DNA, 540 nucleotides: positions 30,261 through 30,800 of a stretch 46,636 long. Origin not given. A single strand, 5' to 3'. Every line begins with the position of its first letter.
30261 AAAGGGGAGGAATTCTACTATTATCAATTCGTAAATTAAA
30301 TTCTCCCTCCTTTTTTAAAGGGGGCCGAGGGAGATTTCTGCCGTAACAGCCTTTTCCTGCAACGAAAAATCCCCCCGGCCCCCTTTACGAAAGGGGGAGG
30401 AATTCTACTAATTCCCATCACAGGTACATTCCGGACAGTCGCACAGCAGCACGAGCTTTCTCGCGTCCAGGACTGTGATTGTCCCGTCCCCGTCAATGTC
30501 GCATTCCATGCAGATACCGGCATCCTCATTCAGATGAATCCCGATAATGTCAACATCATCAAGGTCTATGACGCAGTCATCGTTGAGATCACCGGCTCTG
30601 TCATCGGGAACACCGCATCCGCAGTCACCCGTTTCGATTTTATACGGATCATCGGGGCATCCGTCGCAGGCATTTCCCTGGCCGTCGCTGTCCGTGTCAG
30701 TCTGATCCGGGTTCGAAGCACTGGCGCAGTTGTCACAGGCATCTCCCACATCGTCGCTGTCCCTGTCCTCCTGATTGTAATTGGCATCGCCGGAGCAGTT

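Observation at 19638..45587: Putative non-cellulosomal cohesin–dockerin surface-display locus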

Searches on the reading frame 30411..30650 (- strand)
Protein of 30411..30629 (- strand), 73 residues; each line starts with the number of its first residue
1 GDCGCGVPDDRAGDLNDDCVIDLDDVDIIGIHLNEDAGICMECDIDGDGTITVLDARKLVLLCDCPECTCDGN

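Call 12: search_protein_families(library=pfam, proteins=[window:30411-30623:-], max_evalue=10)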
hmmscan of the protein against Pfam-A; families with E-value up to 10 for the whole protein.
seq(71 aa): 3 families
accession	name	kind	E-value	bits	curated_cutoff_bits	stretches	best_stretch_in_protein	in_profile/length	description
PF00404.24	Dockerin_1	-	0.018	15.7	22.9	1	10-56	1-51/57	Dockerin type I domain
PF00036.39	EF-hand_1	-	0.042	13.8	25.4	1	38-51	6-19/29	EF hand domain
PF13405.12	EF-hand_6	-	0.082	13.1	25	1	41-57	9-25/30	EF-hand domain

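Call 33: find_homologous_proteins(query=window:30411-30629:-, max_evalue=0.01)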
Query seq(73 aa) (73 aa): 4 proteins with E <= 0.01 among 4 candidates.
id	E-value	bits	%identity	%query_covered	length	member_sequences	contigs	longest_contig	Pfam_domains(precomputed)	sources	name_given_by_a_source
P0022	4.2e-14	70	73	55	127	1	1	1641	-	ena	-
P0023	1.6e-10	59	65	55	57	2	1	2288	-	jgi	jgi:hypothetical protein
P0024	2.8e-7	48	93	37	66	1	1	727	-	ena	-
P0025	3.7e-5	42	71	38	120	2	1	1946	-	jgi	jgi:hypothetical protein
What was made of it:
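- Tried and rejected: It returned only 4 short fragments and missed even the D. magnum protein (call 33).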

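Call 39: search_solved_structures(query=A3, max_evalue=10, show_alignments=2)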
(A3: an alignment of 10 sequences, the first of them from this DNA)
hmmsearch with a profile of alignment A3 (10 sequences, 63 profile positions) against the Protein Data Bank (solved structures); distinct sequences matched with E-value up to 10: 320 (the best 60 are shown).
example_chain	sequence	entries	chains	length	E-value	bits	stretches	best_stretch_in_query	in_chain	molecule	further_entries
2y3n_B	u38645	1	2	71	9.1e-10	41.4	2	4-28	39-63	CELLULOSOMAL FAMILY-48 PROCESSIVE GLYCOSIDE HYDROLASE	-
8x39_A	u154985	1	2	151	5.6e-08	35.7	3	5-28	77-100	Serine protease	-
8x3a_A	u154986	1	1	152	6.2e-08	35.6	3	5-28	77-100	Serine protease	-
4fl4_A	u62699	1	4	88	1.2e-07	34.6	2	4-33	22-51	Glycoside hydrolase family 9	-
2mte_A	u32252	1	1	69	3.4e-07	33.2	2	4-27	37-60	Cellulose 1,4-beta-cellobiosidase (reducing end) CelS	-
1daq_A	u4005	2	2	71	3.8e-07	33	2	4-27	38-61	ENDOGLUCANASE SS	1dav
2vn5_B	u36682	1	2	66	1.7e-06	30.9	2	5-25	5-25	ENDOGLUCANASE A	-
2vn6_B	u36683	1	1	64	1.9e-06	30.8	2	5-25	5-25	ENDOGLUCANASE A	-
3ul4_B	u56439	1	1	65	2.1e-06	30.6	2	3-25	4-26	Cellulosome enzyme, dockerin type I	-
2k0j_A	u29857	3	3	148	4.9e-06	29.5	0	32-44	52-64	calmodulin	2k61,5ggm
6plm_C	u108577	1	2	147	8.3e-06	28.7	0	31-43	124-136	Calmodulin-2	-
4cj0_A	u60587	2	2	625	1.1e-05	28.3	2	3-30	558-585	ENDOGLUCANASE D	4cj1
1clc_A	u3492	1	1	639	1.2e-05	28.2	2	3-30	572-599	ENDOGLUCANASE CELD; EC: 3.2.1.4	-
6hcs_A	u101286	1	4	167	1.3e-05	28.1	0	31-43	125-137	Calmodulin-1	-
6daf_A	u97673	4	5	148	1.5e-05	27.9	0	31-43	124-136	Calmodulin-1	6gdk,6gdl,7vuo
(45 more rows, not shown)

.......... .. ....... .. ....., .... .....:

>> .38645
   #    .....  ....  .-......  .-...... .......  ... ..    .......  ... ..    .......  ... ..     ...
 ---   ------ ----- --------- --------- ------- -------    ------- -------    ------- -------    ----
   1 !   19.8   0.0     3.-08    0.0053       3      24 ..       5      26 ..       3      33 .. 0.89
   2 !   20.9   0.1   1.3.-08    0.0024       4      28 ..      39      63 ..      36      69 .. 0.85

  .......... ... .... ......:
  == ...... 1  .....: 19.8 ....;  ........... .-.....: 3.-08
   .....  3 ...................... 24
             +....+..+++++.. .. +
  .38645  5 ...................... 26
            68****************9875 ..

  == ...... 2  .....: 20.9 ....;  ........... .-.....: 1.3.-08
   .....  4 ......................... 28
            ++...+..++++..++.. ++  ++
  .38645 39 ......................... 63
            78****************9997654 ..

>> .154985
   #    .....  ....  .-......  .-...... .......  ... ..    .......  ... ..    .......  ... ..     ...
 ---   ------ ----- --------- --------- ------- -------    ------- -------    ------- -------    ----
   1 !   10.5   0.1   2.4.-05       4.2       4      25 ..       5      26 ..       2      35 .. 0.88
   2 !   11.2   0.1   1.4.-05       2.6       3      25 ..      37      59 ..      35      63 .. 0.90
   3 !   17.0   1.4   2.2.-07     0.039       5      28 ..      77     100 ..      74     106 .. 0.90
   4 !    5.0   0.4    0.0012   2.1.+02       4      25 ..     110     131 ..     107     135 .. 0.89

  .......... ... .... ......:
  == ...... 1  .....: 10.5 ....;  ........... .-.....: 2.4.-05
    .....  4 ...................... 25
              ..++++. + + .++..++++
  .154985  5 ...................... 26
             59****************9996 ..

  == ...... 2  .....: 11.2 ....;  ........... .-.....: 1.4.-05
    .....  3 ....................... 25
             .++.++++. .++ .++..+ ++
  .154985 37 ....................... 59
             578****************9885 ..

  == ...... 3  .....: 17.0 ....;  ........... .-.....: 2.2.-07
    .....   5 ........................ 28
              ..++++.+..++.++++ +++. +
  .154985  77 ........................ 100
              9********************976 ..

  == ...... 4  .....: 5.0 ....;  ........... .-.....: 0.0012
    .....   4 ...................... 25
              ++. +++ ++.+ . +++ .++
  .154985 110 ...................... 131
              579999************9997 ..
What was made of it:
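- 30420..30617 (-): Partner-type, Cys-rich dockerin module (residues about 4991-5056). It has two EF-hand-like loops, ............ and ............, followed by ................. A 10-tail profile that includes the window's own tail hits PDB dockerins first, 2y3n_B at 9e-10 (call 39).
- On Dockerin type I (Pfam PF00404), giant protein's tail: A profile that includes the window's tail hits PDB dockerins first, at 9e-10 (call 39).
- That tail family hits PDB dockerins first (call 39).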

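Call 40: search_protein_families(library=pfam, alignment_id=A3, max_evalue=1)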
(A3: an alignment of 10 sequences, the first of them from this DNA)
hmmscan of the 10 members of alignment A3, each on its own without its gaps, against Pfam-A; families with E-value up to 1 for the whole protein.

A. member 1, seq(68 aa): 3 families
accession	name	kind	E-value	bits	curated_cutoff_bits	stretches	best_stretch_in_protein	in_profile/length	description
PF00404.24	Dockerin_1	-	0.014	16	22.9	1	7-53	1-51/57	Dockerin type I domain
PF00036.39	EF-hand_1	-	0.036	14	25.4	1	35-48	6-19/29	EF hand domain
PF13405.12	EF-hand_6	-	0.071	13.3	25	1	38-54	9-25/30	EF-hand domain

B. families by the number of members that match (of 10 scanned): 10 families
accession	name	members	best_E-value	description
PF00404.24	Dockerin_1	10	7.2e-10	Dockerin type I domain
PF00036.39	EF-hand_1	9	6e-05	EF hand domain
PF13405.12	EF-hand_6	9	6.7e-05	EF-hand domain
PF13202.12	EF-hand_5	5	0.0012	EF hand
PF13833.12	EF-hand_8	3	0.044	EF-hand domain pair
PF05279.16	Asp-B-Hydro_N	3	0.1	Aspartyl beta-hydroxylase N-terminal region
PF13499.12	EF-hand_7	2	0.019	EF-hand domain pair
PF24042.1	DUF7351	1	0.012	Domain of unknown function (DUF7351)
PF24110.1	DUF7385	1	0.034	Family of unknown function (DUF7385)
PF06373.16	CART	1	0.084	Cocaine and amphetamine regulated transcript protein (CART)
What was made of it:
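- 30420..30617 (-): Pfam Dockerin_1 gives only 15.7-16 bits (calls 12, 40).
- On Dockerin type I (Pfam PF00404), giant protein's tail: The window tail scores 15.7-16 bits against 22.9 (calls 12, 40). All 10 tails tested, one of them the window's own, match at E <= 1, best 7.2e-10 (call 40).
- All 10 tails tested, one of them the window's own, match Dockerin_1 at E <= 1, best 7e-10 (call 40).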

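Call 94: predict_structure(alignment_id=A6)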
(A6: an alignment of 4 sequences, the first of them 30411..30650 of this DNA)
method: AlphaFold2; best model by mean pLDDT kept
length: 80 residues; sequences in the alignment: 4
mean_pLDDT: 37.8   pTM: 0.21
mean pLDDT of the five models: 37.8, 36.8, 36.6, 35.9, 33.1
residues with pLDDT >= 90: 0; 70-90: 0; 50-70: 0; < 50: 80
segments of 3 or more residues with pLDDT < 50: 1-80
pLDDT, mean of each block of 10 residues (from residue 1): 33 36 35 45 42 42 40 30
secondary structure, 60 per line:
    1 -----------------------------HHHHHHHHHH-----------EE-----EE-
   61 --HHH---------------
elements in order: H30-39
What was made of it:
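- On Dockerin type I (Pfam PF00404), giant protein's tail: The AF2 model from a 4-sequence alignment has pLDDT 37.8 and is unusable (call 94).
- The AF2 model of the dockerin alone failed, with pLDDT 38 (call 94).
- Tried and rejected: AF2 of the giant's dockerin alone, with 3 homologues: pLDDT 37.8, unusable (call 94).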

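Call 96: find_homologous_proteins(query=A7, max_evalue=0.001)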
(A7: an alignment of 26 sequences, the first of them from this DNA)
Query A7 (26 sequences) (68 aa, profile of the alignment): 141 proteins with E <= 0.001 among 855 candidates; the best 120 are listed.
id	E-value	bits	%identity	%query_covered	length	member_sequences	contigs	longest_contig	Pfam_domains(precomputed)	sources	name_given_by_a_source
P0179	2.6e-25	105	57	68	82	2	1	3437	-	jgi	-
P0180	1.3e-24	103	66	85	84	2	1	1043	PF00404.25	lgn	-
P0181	3.5e-24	102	53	88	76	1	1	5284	-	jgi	-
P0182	9.6e-24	100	58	91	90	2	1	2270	PF00404.25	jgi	-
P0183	1.1e-23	100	58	71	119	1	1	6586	-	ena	-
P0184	7.1e-23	98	56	87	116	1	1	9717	-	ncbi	ncbi:MAG: hypothetical protein AB1478_02530 [Nitrospirota bacterium]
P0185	5.4e-21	92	55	96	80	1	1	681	-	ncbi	-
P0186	6.6e-21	91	36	81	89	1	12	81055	PF00404.25,PF00036.39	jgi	jgi:Dockerin type I domain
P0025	9.4e-20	88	71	41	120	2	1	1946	-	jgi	jgi:hypothetical protein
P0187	1.0e-19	88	69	51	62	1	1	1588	-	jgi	jgi:hypothetical protein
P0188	1.0e-19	88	41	82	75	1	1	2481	-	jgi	jgi:hypothetical protein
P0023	1.4e-19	87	65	59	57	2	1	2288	-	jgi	jgi:hypothetical protein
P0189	2.0e-19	87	45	72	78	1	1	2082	-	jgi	jgi:hypothetical protein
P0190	2.2e-19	87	42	74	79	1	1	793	-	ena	-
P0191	2.3e-19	86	44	74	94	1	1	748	PF00404.25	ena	-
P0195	5.6e-19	85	39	82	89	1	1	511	PF00404.25,PF00036.39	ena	-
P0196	6.8e-19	85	38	90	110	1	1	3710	PF00404.25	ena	-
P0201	8.0e-18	82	28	82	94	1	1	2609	PF00404.25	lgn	-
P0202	1.6e-17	81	34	85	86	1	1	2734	PF00404.25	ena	-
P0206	6.3e-16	75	38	81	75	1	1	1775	PF00404.25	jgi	jgi:hypothetical protein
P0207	8.9e-16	75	32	84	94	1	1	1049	PF00404.25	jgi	jgi:hypothetical protein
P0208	1.5e-15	74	34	82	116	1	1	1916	PF13405.13,PF00404.25,PF18998.7,PF00036.39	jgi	jgi:hypothetical protein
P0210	2.5e-15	73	35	94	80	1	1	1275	PF00404.25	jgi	jgi:hypothetical protein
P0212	2.1e-14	71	31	79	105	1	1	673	PF17963.8,PF00404.25,PF17892.8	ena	-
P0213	3.0e-14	70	40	82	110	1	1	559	PF00404.25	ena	-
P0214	3.8e-14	70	36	81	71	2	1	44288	-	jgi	-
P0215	9.7e-14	68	33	79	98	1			PF00404.25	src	-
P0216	1.2e-13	68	31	81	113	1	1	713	PF00404.25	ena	-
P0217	3.5e-13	67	28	69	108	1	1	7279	PF00404.25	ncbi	-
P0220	1.5e-12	65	35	72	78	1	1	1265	PF00404.25,PF00036.39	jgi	jgi:hypothetical protein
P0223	6.0e-10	56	42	72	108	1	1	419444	-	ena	-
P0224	1.2e-9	55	35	71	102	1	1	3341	PF00404.25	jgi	jgi:hypothetical protein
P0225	1.8e-9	55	38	72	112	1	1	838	PF00404.25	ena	-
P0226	1.9e-9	55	34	63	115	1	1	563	PF00404.25,PF00036.39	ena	-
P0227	2.5e-9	54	28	57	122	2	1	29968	PF00404.25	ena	-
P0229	1.9e-8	51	40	69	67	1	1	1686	PF13405.13,PF00404.25,PF13499.13,PF13202.13,PF00036.39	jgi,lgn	-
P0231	4.0e-8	50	32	69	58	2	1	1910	PF00404.25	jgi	jgi:hypothetical protein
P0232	6.3e-7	47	29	75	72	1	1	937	PF13405.13,PF00404.25,PF13499.13,PF13202.13,PF00036.39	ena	-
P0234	1.1e-6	46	31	71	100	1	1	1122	PF00404.25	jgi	jgi:hypothetical protein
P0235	1.4e-6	45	-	-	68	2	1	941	PF13405.13,PF00404.25,PF13499.13,PF13202.13,PF00036.39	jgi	jgi:Ca2+-binding EF-hand superfamily protein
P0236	1.6e-6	45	30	63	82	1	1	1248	PF00404.25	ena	-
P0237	2.1e-6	45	50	18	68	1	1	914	PF00404.25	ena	-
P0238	3.1e-6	44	42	35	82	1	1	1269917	PF00404.25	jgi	jgi:hypothetical protein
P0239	4.7e-6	44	43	31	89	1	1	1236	PF00404.25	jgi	jgi:hypothetical protein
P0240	4.7e-6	44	-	-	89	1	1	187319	PF13405.13,PF00404.25,PF13499.13,PF13202.13,PF00036.39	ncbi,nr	ncbi:MAG: hypothetical protein IJK49_09545, partial [Prevotella sp.]|nr:hypothetical protein [Prevot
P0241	5.2e-6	44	29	87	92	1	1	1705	PF00404.25,PF00036.39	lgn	-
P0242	7.7e-6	43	34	74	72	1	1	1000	PF00404.25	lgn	-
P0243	7.8e-6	43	31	71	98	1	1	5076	PF00404.25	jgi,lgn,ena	-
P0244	8.1e-6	43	28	72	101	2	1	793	PF13405.13,PF00404.25,PF13499.13,PF13202.13,PF00036.39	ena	-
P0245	9.1e-6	43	41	32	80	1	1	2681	PF01839.30,PF13405.13,PF00404.25,PF13517.13,PF00036.39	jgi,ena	-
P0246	1.1e-5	43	29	96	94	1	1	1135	PF00404.25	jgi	jgi:hypothetical protein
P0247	1.1e-5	43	27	71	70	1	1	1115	PF00404.25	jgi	jgi:hypothetical protein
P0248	1.2e-5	43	31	75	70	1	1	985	PF00404.25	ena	-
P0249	1.4e-5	42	29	72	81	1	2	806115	PF01839.30,PF00404.25,PF13517.13,PF13202.13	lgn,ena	-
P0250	1.6e-5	42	27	71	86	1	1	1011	PF00404.25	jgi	jgi:hypothetical protein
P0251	1.6e-5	42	33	66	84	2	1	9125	PF00404.25,PF00036.39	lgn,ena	-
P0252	1.7e-5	42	35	63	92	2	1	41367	PF00404.25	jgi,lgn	jgi:hypothetical protein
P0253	1.8e-5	42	-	-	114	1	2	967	PF00404.25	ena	-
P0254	2.0e-5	42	30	63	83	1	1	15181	PF00404.25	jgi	jgi:hypothetical protein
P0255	2.0e-5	42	33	63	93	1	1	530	PF00404.25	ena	-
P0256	2.2e-5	42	29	75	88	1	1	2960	PF00404.25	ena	-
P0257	2.7e-5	41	33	63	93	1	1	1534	PF00404.25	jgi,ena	-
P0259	2.8e-5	41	33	66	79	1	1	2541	PF00404.25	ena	-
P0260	3.2e-5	41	36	66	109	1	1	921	PF00404.25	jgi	jgi:hypothetical protein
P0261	3.6e-5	41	28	69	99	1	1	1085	PF00404.25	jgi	jgi:hypothetical protein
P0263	3.7e-5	41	32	74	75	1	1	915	PF00404.25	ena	-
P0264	3.9e-5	41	26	63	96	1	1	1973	PF00404.25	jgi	jgi:hypothetical protein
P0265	5.3e-5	40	33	63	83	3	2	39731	PF01839.30,PF00404.25,PF13517.13,PF00036.39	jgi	jgi:hypothetical protein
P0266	5.4e-5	40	43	34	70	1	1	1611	PF00404.25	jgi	jgi:hypothetical protein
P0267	6.0e-5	40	30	63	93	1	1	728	PF00404.25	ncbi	-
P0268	6.0e-5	40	36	81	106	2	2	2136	PF00404.25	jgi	jgi:hypothetical protein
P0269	6.2e-5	40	31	69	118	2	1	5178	PF00404.25,PF13517.13,PF13202.13,PF00036.39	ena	-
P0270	6.7e-5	40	27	66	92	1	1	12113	PF00404.25,PF13833.13,PF00036.39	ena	-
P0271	6.9e-5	40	35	71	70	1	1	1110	PF00404.25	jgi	jgi:hypothetical protein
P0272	6.9e-5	40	30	63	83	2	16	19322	PF01839.30,PF00404.25,PF00036.39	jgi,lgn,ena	jgi:uncharacterized protein (DUF2141 family)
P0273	7.4e-5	40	45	29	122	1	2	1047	PF00404.25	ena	-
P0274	7.7e-5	40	37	76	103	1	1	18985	PF13405.13,PF00404.25,PF13202.13,PF00036.39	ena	-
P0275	7.8e-5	40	24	71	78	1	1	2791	PF00404.25,PF13202.13,PF00036.39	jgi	jgi:hypothetical protein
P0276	1.0e-4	40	-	-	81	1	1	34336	PF00404.25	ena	-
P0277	1.0e-4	39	32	87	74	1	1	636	PF00404.25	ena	-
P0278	1.1e-4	39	50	24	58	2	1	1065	PF00404.25,PF13202.13,PF00036.39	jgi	jgi:Ca2+-binding EF-hand superfamily protein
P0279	1.1e-4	39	28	78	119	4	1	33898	PF00404.25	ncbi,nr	ncbi:MAG: dockerin type I repeat-containing protein, partial [Alloprevotella sp.]|nr:dockerin type I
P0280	1.2e-4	39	33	63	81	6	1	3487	PF00404.25,PF13517.13,PF00036.39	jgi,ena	-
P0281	1.2e-4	39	34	63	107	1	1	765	PF00404.25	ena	-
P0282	1.3e-4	39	32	65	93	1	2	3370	PF00404.25,PF00400.39,PF00036.39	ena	-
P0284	1.4e-4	39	32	81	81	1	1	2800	PF00404.25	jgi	jgi:hypothetical protein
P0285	1.4e-4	39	26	69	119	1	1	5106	PF00404.25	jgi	jgi:hypothetical protein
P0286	1.5e-4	39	26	57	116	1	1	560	PF00404.25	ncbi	-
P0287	1.7e-4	39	31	72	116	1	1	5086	PF00404.25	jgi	jgi:hypothetical protein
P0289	1.8e-4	39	31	71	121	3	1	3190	PF00404.25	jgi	jgi:hypothetical protein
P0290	1.9e-4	39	28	71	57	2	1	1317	PF00404.25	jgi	jgi:hypothetical protein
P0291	2.2e-4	38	39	65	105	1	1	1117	PF00404.25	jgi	jgi:hypothetical protein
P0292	2.4e-4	38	25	72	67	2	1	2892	PF00404.25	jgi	-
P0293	2.4e-4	38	32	78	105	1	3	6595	PF00404.25,PF00036.39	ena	-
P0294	2.4e-4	38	29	72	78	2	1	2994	PF00404.25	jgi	-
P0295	2.4e-4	38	34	82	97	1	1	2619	PF00404.25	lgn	-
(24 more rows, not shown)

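Call 97: find_encoding_contigs(protein=P0184, flank=4000, max_places=2)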
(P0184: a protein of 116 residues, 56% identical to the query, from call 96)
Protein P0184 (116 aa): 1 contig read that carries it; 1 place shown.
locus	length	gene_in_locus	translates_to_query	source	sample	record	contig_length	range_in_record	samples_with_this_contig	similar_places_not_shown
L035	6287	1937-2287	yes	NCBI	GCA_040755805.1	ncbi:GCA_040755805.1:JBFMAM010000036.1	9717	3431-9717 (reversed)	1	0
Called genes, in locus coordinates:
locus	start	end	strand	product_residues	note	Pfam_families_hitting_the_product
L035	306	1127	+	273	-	PF01867:Cas_Cas1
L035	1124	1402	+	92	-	PF09827:CRISPR_Cas2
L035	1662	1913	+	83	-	-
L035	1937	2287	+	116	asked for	-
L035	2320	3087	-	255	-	PF22175:Ogg-HhH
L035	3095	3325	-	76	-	-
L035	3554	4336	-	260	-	PF00809:Pterin_bind, PF03599:CdhD (weak)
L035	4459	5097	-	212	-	PF05683:Fumerase_C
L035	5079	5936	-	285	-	PF05681:Fumerase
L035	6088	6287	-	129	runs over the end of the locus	PF13650:Asp_protease_2, PF13975:gag-asp_proteas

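Call 98: find_encoding_contigs(protein=P0186, flank=4000, max_places=3)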
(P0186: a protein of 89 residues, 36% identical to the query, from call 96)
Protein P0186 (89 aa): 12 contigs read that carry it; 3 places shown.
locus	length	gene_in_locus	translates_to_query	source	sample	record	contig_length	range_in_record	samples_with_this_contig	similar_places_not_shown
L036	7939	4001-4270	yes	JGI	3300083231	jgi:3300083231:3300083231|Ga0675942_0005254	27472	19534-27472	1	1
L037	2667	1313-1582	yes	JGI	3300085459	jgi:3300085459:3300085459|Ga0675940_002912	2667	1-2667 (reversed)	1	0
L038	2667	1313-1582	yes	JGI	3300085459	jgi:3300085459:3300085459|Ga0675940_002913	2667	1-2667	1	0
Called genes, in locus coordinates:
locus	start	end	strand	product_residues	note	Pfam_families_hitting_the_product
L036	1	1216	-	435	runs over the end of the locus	PF00037:Fer4, PF12797:Fer4_2 (weak), PF12837:Fer4_6 (weak), PF13237:Fer4_10 (weak), PF14697:Fer4_21, PF12838:Fer4_7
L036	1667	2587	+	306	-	PF00977:His_biosynth (faint), PF01180:DHO_dh, PF01207:Dus, PF03060:NMO (weak)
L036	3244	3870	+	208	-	PF03704:BTAD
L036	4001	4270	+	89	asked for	PF00036:EF-hand_1 (faint), PF00404:Dockerin_1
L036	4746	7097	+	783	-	PF00059:Lectin_C, PF00404:Dockerin_1 (faint)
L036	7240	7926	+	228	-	-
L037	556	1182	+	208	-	PF03704:BTAD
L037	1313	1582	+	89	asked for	PF00036:EF-hand_1 (faint), PF00404:Dockerin_1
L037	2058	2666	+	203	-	?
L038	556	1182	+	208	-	PF03704:BTAD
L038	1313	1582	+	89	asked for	PF00036:EF-hand_1 (faint), PF00404:Dockerin_1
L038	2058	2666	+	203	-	?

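Call 99: find_encoding_contigs(protein=P0214, flank=4000, max_places=2)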
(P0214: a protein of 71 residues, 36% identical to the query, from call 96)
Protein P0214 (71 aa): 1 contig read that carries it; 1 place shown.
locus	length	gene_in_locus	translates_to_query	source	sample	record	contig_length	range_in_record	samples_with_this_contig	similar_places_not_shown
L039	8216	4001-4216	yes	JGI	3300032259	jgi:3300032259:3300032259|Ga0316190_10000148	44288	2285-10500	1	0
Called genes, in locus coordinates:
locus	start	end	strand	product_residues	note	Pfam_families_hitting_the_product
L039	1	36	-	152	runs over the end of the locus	PF13384:HTH_23, PF13518:HTH_28, PF13551:HTH_29, PF13565:HTH_32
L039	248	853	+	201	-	PF07589:PEP_exosort_dom (weak)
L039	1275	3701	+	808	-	PF00112:Peptidase_C1, PF03051:Peptidase_C1_2 (weak)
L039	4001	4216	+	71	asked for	-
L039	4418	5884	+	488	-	PF00059:Lectin_C, PF00404:Dockerin_1 (weak)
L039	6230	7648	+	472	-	PF01650:Peptidase_C13 (weak)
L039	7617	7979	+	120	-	-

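Call 100: find_encoding_contigs(protein=P0223, flank=4000, max_places=2)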
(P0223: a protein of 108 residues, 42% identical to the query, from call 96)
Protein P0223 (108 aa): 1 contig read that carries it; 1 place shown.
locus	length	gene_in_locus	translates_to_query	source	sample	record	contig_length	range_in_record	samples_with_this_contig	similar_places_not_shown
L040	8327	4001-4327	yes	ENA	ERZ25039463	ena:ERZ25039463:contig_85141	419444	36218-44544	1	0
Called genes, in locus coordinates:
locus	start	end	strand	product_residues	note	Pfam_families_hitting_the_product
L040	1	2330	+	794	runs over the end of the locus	PF01590:GAF (weak), PF13185:GAF_2 (weak), PF00211:Guanylate_cyc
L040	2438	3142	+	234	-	-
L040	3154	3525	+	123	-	-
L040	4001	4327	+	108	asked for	-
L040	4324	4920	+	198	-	-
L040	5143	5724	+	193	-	-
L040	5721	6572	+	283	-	PF00583:Acetyltransf_1, PF13673:Acetyltransf_10, PF13508:Acetyltransf_7, PF08445:FR47 (weak)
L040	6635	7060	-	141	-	PF13347:MFS_2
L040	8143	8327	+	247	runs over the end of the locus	PF00202:Aminotran_3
